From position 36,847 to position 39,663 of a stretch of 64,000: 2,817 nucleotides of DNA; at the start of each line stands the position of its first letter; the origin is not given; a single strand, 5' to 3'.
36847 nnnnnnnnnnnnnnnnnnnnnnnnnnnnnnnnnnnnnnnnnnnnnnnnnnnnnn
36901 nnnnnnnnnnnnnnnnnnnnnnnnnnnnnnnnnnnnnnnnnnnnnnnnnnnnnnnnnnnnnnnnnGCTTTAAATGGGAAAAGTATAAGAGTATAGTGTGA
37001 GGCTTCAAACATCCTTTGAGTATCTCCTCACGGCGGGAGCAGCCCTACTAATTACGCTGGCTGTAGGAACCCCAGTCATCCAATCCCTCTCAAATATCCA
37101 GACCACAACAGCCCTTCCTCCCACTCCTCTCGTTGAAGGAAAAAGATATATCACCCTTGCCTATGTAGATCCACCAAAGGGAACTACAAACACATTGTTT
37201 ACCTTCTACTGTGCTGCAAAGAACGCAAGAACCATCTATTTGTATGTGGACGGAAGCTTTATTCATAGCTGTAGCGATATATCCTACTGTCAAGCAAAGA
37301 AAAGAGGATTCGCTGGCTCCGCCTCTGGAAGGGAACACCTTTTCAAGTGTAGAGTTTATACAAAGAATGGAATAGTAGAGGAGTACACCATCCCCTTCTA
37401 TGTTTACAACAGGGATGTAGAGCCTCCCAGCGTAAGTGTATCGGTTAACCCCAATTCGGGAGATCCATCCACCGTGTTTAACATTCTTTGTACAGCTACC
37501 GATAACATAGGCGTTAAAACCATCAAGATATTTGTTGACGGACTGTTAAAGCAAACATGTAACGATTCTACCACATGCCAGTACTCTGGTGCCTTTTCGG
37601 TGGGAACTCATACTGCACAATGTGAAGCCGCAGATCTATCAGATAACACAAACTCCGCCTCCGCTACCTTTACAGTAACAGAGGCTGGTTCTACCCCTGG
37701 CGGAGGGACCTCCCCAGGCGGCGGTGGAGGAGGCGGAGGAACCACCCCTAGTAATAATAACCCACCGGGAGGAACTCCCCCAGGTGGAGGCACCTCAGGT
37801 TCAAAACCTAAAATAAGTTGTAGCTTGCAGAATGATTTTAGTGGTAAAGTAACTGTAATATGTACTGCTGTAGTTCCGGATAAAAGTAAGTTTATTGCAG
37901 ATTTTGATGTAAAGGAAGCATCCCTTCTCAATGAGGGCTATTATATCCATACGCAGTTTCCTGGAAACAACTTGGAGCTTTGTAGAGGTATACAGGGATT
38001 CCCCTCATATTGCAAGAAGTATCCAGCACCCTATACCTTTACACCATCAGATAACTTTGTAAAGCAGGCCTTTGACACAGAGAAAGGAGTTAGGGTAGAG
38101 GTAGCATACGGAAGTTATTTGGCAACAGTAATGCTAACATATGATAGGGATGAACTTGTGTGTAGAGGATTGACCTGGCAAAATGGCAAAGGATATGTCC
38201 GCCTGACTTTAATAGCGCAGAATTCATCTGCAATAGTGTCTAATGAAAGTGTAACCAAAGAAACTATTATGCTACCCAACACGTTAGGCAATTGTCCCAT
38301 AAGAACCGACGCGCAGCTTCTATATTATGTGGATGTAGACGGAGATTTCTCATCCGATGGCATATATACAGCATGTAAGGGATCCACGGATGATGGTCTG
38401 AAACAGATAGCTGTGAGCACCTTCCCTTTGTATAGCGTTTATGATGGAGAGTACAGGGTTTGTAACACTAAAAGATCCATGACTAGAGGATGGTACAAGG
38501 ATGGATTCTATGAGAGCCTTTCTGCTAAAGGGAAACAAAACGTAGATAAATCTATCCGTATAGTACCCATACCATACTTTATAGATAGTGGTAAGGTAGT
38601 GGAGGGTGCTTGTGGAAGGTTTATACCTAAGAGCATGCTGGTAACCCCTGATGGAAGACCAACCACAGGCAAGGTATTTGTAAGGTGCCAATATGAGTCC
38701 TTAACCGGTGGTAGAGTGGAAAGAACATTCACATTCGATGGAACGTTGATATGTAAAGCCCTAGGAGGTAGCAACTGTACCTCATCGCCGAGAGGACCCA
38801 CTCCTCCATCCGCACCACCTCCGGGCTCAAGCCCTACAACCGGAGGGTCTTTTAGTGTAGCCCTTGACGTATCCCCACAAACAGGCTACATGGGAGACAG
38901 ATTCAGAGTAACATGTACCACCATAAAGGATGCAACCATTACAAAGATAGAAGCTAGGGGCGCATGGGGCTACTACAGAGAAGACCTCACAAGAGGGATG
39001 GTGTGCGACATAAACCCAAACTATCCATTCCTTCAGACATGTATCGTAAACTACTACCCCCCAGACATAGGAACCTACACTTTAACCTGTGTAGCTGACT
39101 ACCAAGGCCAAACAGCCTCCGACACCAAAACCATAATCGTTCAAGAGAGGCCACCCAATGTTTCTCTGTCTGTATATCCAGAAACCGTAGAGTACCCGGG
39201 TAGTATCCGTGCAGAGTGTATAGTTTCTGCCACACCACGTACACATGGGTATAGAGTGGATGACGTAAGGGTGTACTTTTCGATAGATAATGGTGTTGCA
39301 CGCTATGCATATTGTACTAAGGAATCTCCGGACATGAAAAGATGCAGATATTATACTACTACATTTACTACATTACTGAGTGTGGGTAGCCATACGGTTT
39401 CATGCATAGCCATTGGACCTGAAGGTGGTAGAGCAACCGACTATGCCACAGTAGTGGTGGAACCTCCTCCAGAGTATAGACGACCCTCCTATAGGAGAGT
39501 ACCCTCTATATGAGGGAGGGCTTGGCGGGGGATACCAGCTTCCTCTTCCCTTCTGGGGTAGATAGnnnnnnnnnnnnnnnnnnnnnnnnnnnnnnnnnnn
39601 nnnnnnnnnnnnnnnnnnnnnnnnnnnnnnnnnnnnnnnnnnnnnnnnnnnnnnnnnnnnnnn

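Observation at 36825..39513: Tiny Flp pilin followed by an 838-aa pilin-headed, Cys-rich, low-complexity-linker protein (candidate pilus tip adhesin)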

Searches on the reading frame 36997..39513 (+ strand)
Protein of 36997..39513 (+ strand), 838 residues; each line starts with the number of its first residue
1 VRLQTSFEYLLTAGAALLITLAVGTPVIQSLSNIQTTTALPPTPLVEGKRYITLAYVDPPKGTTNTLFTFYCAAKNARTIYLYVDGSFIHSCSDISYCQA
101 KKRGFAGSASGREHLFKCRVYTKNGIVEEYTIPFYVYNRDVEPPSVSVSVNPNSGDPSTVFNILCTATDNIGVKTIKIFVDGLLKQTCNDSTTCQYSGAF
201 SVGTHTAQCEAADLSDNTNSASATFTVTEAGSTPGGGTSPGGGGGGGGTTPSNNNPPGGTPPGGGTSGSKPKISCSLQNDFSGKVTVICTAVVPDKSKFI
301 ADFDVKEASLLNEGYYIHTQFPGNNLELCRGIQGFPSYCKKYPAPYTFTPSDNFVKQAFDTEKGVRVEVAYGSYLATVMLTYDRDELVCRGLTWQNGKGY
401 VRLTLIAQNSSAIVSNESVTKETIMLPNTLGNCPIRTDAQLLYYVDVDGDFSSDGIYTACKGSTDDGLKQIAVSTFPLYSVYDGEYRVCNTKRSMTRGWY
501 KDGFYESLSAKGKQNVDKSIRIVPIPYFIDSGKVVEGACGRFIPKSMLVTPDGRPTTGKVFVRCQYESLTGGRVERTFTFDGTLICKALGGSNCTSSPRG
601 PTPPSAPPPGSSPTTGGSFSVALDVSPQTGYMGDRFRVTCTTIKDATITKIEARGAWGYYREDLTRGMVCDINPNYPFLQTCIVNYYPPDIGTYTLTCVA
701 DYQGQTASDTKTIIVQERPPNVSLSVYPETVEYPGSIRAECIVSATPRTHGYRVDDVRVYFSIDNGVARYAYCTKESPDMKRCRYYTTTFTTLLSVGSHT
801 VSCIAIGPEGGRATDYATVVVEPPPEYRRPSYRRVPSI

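Call 3: search_protein_families(library=pfam, proteins=[window:36997-39513:+], max_evalue=0.1)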
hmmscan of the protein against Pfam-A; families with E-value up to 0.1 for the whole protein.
window:36997-39513:+ (838 aa): 1 family
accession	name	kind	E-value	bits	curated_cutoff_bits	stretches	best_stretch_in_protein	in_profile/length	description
PF17957.7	Big_7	-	0.05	14.7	24.1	1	144-206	1-67/70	Bacterial Ig domain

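Call 7: find_homologous_proteins(query=window:36997-39513:+, max_evalue=0.001)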
Query window:36997-39513:+ (838 aa): 3 proteins with E <= 0.001 among 8000 candidates.
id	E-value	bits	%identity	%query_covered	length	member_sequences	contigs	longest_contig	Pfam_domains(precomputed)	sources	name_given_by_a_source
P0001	0.0e+0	1940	100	100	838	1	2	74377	-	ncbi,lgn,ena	-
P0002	1.1e-4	39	32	12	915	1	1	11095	PF17957.8,PF13750.13,PF06848.18,PF00041.28,PF19077.7,PF16967.12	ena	-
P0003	2.0e-4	38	27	13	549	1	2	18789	PF17957.8,PF00082.28,PF19077.7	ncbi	ncbi:MAG: S8 family serine peptidase [Bryobacteraceae bacterium]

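Call 9: find_encoding_contigs(protein=P0001, flank=10000, max_places=6)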
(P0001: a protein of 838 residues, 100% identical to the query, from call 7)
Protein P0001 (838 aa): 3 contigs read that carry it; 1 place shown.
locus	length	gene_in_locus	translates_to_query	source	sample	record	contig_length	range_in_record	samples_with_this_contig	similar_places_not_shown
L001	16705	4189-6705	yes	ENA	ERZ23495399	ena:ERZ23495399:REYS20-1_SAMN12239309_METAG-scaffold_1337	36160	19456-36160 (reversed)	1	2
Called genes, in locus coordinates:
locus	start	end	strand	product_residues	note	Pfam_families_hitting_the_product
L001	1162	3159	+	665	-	-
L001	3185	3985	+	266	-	PF01544:CorA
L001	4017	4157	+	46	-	PF04021:Class_IIIsignal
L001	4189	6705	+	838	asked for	-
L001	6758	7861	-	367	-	PF01926:MMR_HSR1, PF08438:YGR210-like_G4, PF02824:TGS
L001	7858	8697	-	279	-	-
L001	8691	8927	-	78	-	-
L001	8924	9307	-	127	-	-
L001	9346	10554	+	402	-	PF05496:RuvB_N, PF00004:AAA, PF22608:DNAX_ATPase_lid (weak)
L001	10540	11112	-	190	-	-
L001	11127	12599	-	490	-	PF02885:Glycos_trans_3N, PF00591:Glycos_transf_3, PF07831:PYNP_C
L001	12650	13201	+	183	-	PF04266:ASCH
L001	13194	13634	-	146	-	-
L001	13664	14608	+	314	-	PF00953:Glycos_transf_4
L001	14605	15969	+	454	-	PF01943:Polysacc_synt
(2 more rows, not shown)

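Call 11: search_protein_families(library=ncbifam, proteins=[window:36997-39513:+], max_evalue=0.1)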
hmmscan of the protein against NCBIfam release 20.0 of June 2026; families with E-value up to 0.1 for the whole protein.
window:36997-39513:+ (838 aa): 0 families

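Call 18: search_protein_representatives(protein=window:36997-39513:+)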
Query: 838 residues. Proteins with E-value up to 0.001 (for the whole library): 550; up to 1e-10: 79; up to 1e-30: 8. The best 150 are listed.
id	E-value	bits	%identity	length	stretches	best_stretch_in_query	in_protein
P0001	0.0e+00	1939.9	100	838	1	1-838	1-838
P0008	1.9e-53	198.4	35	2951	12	140-233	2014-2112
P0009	8.6e-39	149.9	37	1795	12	136-233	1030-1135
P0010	1.2e-37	146.1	38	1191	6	135-234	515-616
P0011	1.2e-37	146.1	33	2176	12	133-243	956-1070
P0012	8.7e-36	140.0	36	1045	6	144-230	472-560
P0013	6.3e-34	133.8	37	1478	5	133-261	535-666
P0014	3.0e-33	131.6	35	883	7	139-219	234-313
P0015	3.6e-28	114.8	37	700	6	142-238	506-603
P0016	1.4e-25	106.2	41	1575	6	143-229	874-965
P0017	9.2e-25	103.5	33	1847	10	116-234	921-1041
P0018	3.9e-24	101.4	34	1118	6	114-231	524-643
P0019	3.3e-22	95.0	38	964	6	136-229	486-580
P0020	4.9e-22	94.5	31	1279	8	113-226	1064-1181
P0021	3.7e-21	91.6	43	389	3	139-233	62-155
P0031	7.4e-16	74.0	34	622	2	1-219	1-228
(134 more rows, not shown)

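Call 24: search_protein_families(library=pfam, proteins=[P0031, P0021], max_evalue=1)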
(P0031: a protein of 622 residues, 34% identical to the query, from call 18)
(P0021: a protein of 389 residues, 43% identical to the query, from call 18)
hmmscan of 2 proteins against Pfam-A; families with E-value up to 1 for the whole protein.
P0031 (622 aa): 7 families
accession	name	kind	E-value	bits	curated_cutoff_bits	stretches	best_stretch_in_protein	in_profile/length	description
PF17957.7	Big_7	-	5.7e-10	40.1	24.1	1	160-216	18-68/70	Bacterial Ig domain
PF07495.19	Y_Y_Y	-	1.5e-05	25.3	26.6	1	104-139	28-64/65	Y_Y_Y domain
PF19077.6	Big_13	-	0.00021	22.2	27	1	106-137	65-98/102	Bacterial Ig-like domain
PF20164.4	GspA_SrpA_N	-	0.00098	20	27.4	1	109-142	81-114/117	GspA/SrpA SigLec-like domain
PF24893.1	DUF7743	-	0.013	15.6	27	1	143-186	2-46/120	Domain of unknown function (DUF7743)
PF22352.2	K319L-like_PKD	-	0.018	15.5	27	1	101-136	46-81/84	K319L-like, PKD domain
PF15418.12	DUF4625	-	0.032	15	27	1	111-135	102-126/131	Domain of unknown function (DUF4625)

P0021 (389 aa): 14 families
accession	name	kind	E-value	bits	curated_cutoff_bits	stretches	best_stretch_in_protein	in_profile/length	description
PF17957.7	Big_7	-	2e-11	44.8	24.1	2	67-130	1-69/70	Bacterial Ig domain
PF19077.6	Big_13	-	3.4e-06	27.9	27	1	79-149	26-100/102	Bacterial Ig-like domain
PF15418.12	DUF4625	-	3.2e-05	24.7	27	1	154-203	8-63/131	Domain of unknown function (DUF4625)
PF00801.26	PKD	-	0.0015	18.9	23.5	1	212-248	39-78/80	PKD domain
PF04021.17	Class_IIIsignal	-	0.012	15.9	23.7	1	4-24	4-24/27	Class III signal peptide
PF09136.16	Glucodextran_B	-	0.018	15.4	27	1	83-149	18-81/83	Glucodextranase, domain B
PF07495.19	Y_Y_Y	-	0.02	15.2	26.6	0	123-149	36-62/65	Y_Y_Y domain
PF18911.6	PKD_4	-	0.025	15.1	27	1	159-251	3-85/85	PKD domain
PF02494.22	HYR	-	0.048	14.5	21.7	1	63-149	2-81/81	HYR domain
PF22352.2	K319L-like_PKD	-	0.048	14.1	27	0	105-149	41-84/84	K319L-like, PKD domain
PF20164.4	GspA_SrpA_N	-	0.44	11.4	27.4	0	207-252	65-112/117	GspA/SrpA SigLec-like domain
PF17424.7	DUF5411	-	0.66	10.4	30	0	1-42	1-42/134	Family of unknown function (DUF5411)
PF16403.11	Bact_surface_Ig-like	-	0.76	10.3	27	0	215-251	35-71/71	Bacterial surface protein, Ig-like domain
PF07679.22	I-set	-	0.95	10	23.7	1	168-246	8-86/90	Immunoglobulin I-set domain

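Call 28: find_related_loci(query=A1, collection=genome_contigs, flank=10000)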
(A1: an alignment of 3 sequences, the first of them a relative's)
Query A1 (838 aa) in genome_contigs; peptide patterns used: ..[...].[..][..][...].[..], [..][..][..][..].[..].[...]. (x = any residue, [..] = any of these).
38 stretches matched a pattern; 1 encode a relative of the query (tblastn E <= 1e-3); 1 distinct loci.
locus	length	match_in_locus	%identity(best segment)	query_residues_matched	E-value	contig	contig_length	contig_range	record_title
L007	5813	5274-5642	39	6-700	4e-13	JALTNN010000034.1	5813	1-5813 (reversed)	MAG: Candidatus Micrarchaeota archaeon isolate S139_metabat2_scaf2bin.133 S139_NODE_20364_length_5813_cov_1.168836, whol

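Call 34: predict_structure(alignment_id=A1)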
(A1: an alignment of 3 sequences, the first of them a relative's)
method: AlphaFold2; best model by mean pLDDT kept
length: 838 residues; sequences in the alignment: 3
mean_pLDDT: 40.4   pTM: 0.26
mean pLDDT of the five models: 40.4, 38.6, 37.6, 34.8, 34.4
residues with pLDDT >= 90: 9; 70-90: 115; 50-70: 53; < 50: 661
segments of 3 or more residues with pLDDT < 50: 1-10, 13-18, 20-48, 61-65, 138-140, 231-602, 604-691, 693-838
pLDDT, mean of each block of 10 residues (from residue 1): 44 49 34 32 45 69 59 84 90 85 65 79 81 61 76 70 79 71 72 78 81 66 76 37 30 29 27 33 32 31 29 27 27 22 22 27 31 31 31 33 29 24 28 27 22 22 24 22 23 22 23 24 26 30 33 35 31 31 27 29 40 29 24 25 26 25 28 30 38 46 40 42 33 36 40 38 37 35 31 33 35 36 36 29
secondary structure, 60 per line:
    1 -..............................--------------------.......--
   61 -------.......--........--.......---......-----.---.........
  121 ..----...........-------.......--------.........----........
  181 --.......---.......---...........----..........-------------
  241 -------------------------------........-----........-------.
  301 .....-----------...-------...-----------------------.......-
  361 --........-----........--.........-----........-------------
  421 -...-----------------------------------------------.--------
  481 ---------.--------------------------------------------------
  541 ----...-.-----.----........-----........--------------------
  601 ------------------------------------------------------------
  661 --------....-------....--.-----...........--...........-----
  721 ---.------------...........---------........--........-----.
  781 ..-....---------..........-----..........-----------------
elements in order (helices of 4 or more, strands of 3 or more residues): H2-31 E52-58 E68-74 E77-84 E87-93 E97-102 E112-122 E127-137 E145-151 E160-168 E173-180 E183-189 E193-199 E203-213 E218-227 E272-279 E285-292 E300-305 E317-319 E327-329 H353-359 E363-370 E376-383 E386-394 E400-407 E422-424 E560-567 E573-580 E669-672 E680-683 E692-702 E705-715 E737-747 E757-764 E767-774 E784-787 E797-806 E812-821

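Call 35: find_encoding_contigs(protein=P0031, flank=10000, max_places=3)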
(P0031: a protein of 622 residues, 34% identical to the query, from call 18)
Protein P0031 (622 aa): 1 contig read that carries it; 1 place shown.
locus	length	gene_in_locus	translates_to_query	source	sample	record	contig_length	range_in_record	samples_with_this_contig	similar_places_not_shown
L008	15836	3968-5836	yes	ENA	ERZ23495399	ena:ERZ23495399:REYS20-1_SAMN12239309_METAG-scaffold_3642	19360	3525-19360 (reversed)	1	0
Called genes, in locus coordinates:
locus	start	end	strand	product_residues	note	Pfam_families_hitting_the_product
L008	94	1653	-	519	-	PF00270:DEAD, PF04851:ResIII, PF16203:ERCC3_RAD25_C, PF00271:Helicase_C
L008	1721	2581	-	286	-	PF01261:AP_endonuc_2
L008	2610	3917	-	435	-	PF00303:Thymidylat_synt, PF14251:PterinBD-DUF4346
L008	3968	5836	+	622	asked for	PF17957:Big_7 (faint), PF07495:Y_Y_Y (faint)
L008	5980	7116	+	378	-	PF00149:Metallophos, PF12850:Metallophos_2 (faint)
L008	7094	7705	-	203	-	PF01904:DUF72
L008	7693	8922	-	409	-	-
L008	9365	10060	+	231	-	-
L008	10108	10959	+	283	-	PF00059:Lectin_C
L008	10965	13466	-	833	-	PF02359:CDC48_N, PF02933:CDC48_2, PF05496:RuvB_N, PF13191:AAA_16 (weak), PF00004:AAA, PF17862:AAA_lid_3, PF00004:AAA, PF17862:AAA_lid_3, +24 more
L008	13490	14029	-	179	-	PF05670:NFACT-R_1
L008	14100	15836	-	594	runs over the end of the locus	PF01751:Toprim, PF01131:Topoisom_bac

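Call 36: find_encoding_contigs(protein=P0021, flank=10000, max_places=3)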
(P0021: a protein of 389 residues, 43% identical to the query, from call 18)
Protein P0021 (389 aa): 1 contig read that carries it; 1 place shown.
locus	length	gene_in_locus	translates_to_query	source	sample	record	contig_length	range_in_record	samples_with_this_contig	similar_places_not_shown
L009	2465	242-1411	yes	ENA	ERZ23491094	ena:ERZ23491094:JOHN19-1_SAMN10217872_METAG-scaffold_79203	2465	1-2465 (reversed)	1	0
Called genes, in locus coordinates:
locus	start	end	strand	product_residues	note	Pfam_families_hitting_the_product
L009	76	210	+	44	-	-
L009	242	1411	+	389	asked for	PF17957:Big_7, PF19077:Big_13 (faint)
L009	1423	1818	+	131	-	-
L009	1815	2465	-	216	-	?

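Call 41: find_related_loci(query=A1, collection=metagenome_contigs, flank=6000)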
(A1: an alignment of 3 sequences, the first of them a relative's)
Query A1 (838 aa) in metagenome_contigs; peptide patterns used: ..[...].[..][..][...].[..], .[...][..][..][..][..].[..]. (x = any residue, [..] = any of these).
63 stretches matched a pattern, but none encodes a relative of the query by tblastn (E <= 1e-3).

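Call 44: search_solved_structures(query=window:36997-39513:+, max_evalue=1)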
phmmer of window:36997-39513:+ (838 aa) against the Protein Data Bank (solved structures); distinct sequences matched with E-value up to 1: 7.
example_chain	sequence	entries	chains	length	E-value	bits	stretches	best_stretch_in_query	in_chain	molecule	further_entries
7u9e_H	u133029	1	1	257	0.011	17.2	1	221-295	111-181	230AL-26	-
8ezm_H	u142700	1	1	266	0.093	14.1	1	224-282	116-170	Transmission-reducing antibody AS01-63, Single-chain Fv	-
5wn9_H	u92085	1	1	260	0.31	12.4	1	185-281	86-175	scFv 2D10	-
3zuq_A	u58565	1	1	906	0.33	12.3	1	234-328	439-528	BOTULINUM NEUROTOXIN TYPE B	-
7rg7_A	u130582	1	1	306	0.39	12.1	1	203-282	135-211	nano CLostridial Antibody Mimetic Protein 8 VHH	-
3b6v_A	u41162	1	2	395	0.61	11.4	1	229-312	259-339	Kinesin-like protein KIF3C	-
1x3e_A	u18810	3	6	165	0.79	11.1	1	222-269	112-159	Single-strand binding protein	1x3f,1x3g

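Call 62: fold_search(model_id=the predicted structure, library=pdb)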
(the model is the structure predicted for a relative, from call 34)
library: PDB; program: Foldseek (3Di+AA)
matches with E <= 10: 1520; with E <= 0.001: 37
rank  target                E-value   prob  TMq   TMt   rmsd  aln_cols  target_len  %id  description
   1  3pdd                  4.0e-07  1.00  0.16  0.58   5.5       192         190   18  Structures of Clostridium thermocellum CbhA fibronectin(III)-like modules (released 2011-11-23)
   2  2yn3_C                1.8e-05  1.00  0.12  0.25  25.0       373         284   11  Structural insight into the giant calcium-binding adhesin SiiE: implications for the adhesion of Salmonella enterica t (released 2013-04-03)
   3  2yn3_A                2.6e-05  1.00  0.12  0.26  23.4       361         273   10  Structural insight into the giant calcium-binding adhesin SiiE: implications for the adhesion of Salmonella enterica t (released 2013-04-03)
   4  2yn5_B                4.0e-05  1.00  0.12  0.26  26.5       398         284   11  Structural insight into the giant calcium-binding adhesin SiiE: implications for the adhesion of Salmonella enterica t (released 2013-04-03)
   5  9g5g_A                4.4e-05  1.00  0.13  0.18   9.0       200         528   10  Glycoside Hydrolase Family 157 from Labilibaculum antarcticum (LaGH157) in complex with Laminaribiose (released 2025-05-21)
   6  8uh2_A                4.4e-05  0.95  0.10  0.12  24.4       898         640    8  Complex of C3b with the inhibitor albicin (released 2024-05-08)
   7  9g4n_B                4.8e-05  1.00  0.13  0.19   9.1       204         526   11  Glycoside Hydrolase Family 157 from Labilibaculum antarcticum (LaGH157) E224A mutant in complex with Laminaritriose an (released 2025-05-21)
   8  2yn3_D                5.3e-05  1.00  0.12  0.34  10.2       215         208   13  Structural insight into the giant calcium-binding adhesin SiiE: implications for the adhesion of Salmonella enterica t (released 2013-04-03)
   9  2yn5_A                5.8e-05  1.00  0.12  0.27  26.1       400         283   10  Structural insight into the giant calcium-binding adhesin SiiE: implications for the adhesion of Salmonella enterica t (released 2013-04-03)
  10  9g4n_A                1.0e-04  1.00  0.12  0.18   9.3       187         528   11  Glycoside Hydrolase Family 157 from Labilibaculum antarcticum (LaGH157) E224A mutant in complex with Laminaritriose an (released 2025-05-21)
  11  9fz9_C                1.3e-04  1.00  0.12  0.18   9.0       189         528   11  Glycoside Hydrolase Family 157 from Labilibaculum antarcticum, wild type SeMet derivative (LaGH157) (released 2025-07-16)
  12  2a73_A                1.4e-04  0.93  0.10  0.13  24.9       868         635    7  Human Complement Component C3 (released 2005-09-27)
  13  9g4n_C                1.5e-04  1.00  0.12  0.18   9.2       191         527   11  Glycoside Hydrolase Family 157 from Labilibaculum antarcticum (LaGH157) E224A mutant in complex with Laminaritriose an (released 2025-05-21)
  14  6q9m_B                1.8e-04  1.00  0.08  0.23  19.3       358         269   11  Central Fibronectin-III array of RIM-binding protein (released 2020-01-15)
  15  8uin_A                2.0e-04  0.91  0.10  0.12  25.0       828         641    7  Structure of the C3bBb-albicin complex (released 2024-05-08)
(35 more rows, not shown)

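Call 74: search_protein_families(library=pfam, proteins=[L008:10108-10959:+, L008:7693-8922:-, L009:1423-1818:+], max_evalue=1)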
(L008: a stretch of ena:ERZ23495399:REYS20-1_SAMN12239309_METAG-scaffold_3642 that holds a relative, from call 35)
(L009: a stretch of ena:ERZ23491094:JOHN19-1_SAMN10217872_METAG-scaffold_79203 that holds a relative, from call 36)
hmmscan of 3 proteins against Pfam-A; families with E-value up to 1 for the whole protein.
L008:10108-10959:+ (283 aa): 1 family
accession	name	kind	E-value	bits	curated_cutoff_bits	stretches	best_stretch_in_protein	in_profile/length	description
PF00059.27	Lectin_C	-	4.6e-08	34.2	22.6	1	75-184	2-107/107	Lectin C-type domain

L008:7693-8922:- (409 aa): 1 family
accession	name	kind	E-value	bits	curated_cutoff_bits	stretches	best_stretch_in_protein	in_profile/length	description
PF07982.17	Herpes_UL74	-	0.11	11.9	25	1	16-59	338-382/418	Herpes UL74 glycoproteins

L009:1423-1818:+ (131 aa): 0 families
